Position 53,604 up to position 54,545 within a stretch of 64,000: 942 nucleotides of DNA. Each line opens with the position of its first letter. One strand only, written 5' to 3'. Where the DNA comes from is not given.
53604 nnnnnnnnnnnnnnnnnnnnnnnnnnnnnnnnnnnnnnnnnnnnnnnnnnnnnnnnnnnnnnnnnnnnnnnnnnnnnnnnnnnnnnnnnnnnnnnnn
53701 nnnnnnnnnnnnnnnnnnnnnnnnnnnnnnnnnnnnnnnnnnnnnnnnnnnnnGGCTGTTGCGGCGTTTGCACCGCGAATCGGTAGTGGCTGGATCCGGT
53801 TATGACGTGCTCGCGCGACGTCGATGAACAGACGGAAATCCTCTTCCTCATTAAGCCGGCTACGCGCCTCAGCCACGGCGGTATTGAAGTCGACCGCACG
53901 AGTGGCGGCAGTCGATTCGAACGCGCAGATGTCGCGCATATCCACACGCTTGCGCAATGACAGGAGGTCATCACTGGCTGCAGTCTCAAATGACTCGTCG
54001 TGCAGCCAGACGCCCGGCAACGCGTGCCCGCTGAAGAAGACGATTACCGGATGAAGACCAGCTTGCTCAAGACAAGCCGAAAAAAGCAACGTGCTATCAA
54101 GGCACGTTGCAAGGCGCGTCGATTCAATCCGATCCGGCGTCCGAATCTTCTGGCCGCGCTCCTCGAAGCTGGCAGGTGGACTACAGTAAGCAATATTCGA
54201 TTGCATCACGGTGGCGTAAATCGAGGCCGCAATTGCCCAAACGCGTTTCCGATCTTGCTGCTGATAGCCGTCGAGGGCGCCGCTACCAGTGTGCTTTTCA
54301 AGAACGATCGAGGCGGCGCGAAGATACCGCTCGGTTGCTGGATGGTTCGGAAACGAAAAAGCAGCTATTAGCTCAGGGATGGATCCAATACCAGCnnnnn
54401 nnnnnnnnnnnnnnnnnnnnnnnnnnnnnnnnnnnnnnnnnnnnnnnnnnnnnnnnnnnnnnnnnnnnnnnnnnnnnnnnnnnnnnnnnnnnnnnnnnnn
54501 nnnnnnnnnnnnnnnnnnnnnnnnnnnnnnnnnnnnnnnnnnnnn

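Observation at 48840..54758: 1972-aa helicase-nuclease giant with an N-terminal transglutaminase-like module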

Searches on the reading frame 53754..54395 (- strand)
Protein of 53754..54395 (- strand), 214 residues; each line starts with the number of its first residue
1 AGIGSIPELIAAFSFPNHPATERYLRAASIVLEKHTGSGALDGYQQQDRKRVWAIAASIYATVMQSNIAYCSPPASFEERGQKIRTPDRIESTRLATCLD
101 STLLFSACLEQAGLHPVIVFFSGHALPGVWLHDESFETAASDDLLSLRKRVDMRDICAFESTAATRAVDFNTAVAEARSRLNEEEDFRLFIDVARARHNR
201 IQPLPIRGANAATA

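Call 33: predict_structure(alignment_id=A3)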
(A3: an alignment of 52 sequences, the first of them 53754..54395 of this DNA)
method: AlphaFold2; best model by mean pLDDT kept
length: 214 residues; sequences in the alignment: 52
mean_pLDDT: 91.1   pTM: 0.89
mean pLDDT of the five models: 91.1, 89.1, 87.8, 86.2, 85.5
residues with pLDDT >= 90: 177; 70-90: 15; 50-70: 15; < 50: 7
segments of 3 or more residues with pLDDT < 50: 210-214
pLDDT, mean of each block of 10 residues (from residue 1): 67 93 98 96 93 98 96 68 89 95 98 98 95 97 97 98 95 98 94 96 75 42
secondary structure, 60 per line:
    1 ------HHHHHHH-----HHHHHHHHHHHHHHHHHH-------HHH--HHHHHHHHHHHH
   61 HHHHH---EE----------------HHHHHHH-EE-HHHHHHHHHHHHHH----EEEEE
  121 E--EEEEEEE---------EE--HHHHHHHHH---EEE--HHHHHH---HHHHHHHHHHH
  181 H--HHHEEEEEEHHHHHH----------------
elements in order: H7-13 H19-36 H49-65 H87-93 H98-111 E116-121 E124-130 H144-152 E156-158 H161-166 H170-181 E187-192 H193-198

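Call 35: fold_search(model_id=the predicted structure, library=pdb)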
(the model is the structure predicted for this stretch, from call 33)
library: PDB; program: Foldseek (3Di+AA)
matches with E <= 10: 119; with E <= 0.001: 0
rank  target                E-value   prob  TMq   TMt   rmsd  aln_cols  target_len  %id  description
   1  3esw_A                1.8e-02  0.99  0.41  0.28   8.9       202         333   13  Complex of yeast PNGase with GlcNAc2-IAc. (released 2008-11-11)
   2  3kd4_A                3.0e-02  0.87  0.29  0.14   7.5       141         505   14  CRYSTAL STRUCTURE OF A PUTATIVE PROTEASE (BDI_1141) FROM PARABACTEROIDES DISTASONIS ATCC 8503 AT 2.00 A RESOLUTION (released 2009-11-24)
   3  3isr_A                4.3e-02  0.87  0.29  0.23   8.4       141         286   16  The Crystal Structure of a Putative Cysteine Protease from Cytophaga hutchinsonii to 1.9A (released 2009-09-08)
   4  2f4m_A                6.0e-02  0.87  0.34  0.26   9.4       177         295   10  The Mouse PNGase-HR23 Complex Reveals a Complete Remodulation of the Protein-Protein Interface Compared to its Yeast O (released 2006-03-07)
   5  9y6s_8G               7.9e-02  0.60  0.28  0.11  16.5       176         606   13  96-nm repeat of the Leishmania tarentolae doublet microtubule (released 2025-12-17)
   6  9e5c_1m               1.0e-01  0.95  0.34  0.16   4.7       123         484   12  Cryo-EM structure of 96 nm repeat of microtubule doublet from T. brucei flagellum (released 2025-03-12)
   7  4xz7_B                1.0e-01  0.87  0.32  0.20   4.9       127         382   15  Crystal structure of a TGase (released 2015-06-24)
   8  2f4o_A                1.0e-01  0.47  0.26  0.20  11.8       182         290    9  The Mouse PNGase-HR23 Complex Reveals a Complete Remodulation of the Protein-Protein Interface Compared to its Yeast O (released 2006-03-07)
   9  1x3w_A                1.2e-01  0.94  0.41  0.29   8.1       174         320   14  Structure of a peptide:N-glycanase-Rad23 complex (released 2005-06-14)
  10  9crn                  1.3e-01  0.72  0.28  0.18   5.8       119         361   14  Crystal structure of Streptococcus pyogenes TglA (released 2024-08-14)
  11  3isr_B                1.5e-01  0.60  0.26  0.20   9.2       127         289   16  The Crystal Structure of a Putative Cysteine Protease from Cytophaga hutchinsonii to 1.9A (released 2009-09-08)
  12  8j07_7                1.7e-01  0.85  0.23  0.09   3.6        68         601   13  96nm repeat of human respiratory doublet microtubule and associated axonemal complexes (released 2023-07-26)
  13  7ob6_B                1.7e-01  0.66  0.26  0.26  10.1       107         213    9  CPR-C4 - a conserved novel protease from the Candidate Phyla Radiation (released 2022-04-27)
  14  8glv_Eb               1.8e-01  0.60  0.25  0.05  11.2       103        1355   11  96-nm repeat unit of doublet microtubules from Chlamydomonas reinhardtii flagella (released 2023-05-31)
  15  8z4f_A                2.3e-01  0.80  0.33  0.25   5.9       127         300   18  Pseudomurein Endoisopeptidases PeiP (released 2024-10-30)
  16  3isr_C                2.3e-01  0.57  0.29  0.23   9.5       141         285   15  The Crystal Structure of a Putative Cysteine Protease from Cytophaga hutchinsonii to 1.9A (released 2009-09-08)
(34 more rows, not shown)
